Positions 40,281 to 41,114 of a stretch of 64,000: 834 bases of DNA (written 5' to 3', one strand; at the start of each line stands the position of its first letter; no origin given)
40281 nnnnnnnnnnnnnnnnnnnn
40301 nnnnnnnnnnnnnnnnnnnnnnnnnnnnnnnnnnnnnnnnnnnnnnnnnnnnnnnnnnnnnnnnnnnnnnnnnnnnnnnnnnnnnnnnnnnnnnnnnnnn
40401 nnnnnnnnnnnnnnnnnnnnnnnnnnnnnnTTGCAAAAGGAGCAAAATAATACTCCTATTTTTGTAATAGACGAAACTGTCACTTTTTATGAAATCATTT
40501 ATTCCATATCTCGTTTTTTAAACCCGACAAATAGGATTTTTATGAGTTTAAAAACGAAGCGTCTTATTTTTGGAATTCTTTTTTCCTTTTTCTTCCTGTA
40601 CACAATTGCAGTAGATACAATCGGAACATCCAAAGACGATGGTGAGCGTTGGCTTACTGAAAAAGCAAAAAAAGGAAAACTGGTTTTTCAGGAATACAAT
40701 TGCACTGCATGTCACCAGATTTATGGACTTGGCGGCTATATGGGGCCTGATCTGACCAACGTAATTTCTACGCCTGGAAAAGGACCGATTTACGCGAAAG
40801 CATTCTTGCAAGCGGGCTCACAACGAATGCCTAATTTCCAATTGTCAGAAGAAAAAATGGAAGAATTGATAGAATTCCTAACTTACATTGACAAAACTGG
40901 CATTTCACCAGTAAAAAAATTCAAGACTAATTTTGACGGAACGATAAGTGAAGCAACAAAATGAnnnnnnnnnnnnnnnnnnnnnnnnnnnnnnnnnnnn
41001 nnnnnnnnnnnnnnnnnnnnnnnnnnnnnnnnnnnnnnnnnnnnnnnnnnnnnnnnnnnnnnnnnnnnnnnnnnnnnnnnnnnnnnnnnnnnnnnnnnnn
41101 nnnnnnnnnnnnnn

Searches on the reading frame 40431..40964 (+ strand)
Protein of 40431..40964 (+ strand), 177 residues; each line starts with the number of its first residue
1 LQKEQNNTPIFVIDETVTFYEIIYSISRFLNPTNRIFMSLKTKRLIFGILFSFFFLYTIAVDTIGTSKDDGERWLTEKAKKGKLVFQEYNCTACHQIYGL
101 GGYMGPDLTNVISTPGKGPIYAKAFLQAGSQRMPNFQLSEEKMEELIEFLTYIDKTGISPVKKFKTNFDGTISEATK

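Call 11: search_protein_families(library=pfam, proteins=[window:40431-40964:+], max_evalue=0.001)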
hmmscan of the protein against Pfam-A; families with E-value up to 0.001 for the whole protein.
window:40431-40964:+ (177 aa): 2 families
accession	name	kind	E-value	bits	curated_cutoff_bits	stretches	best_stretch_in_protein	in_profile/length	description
PF13442.11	Cytochrome_CBB3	-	2e-08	34.9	27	1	78-150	2-68/68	Cytochrome C oxidase, cbb3-type, subunit III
PF00034.26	Cytochrom_C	-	2.5e-07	32.4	21.3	1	79-127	1-49/90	Cytochrome c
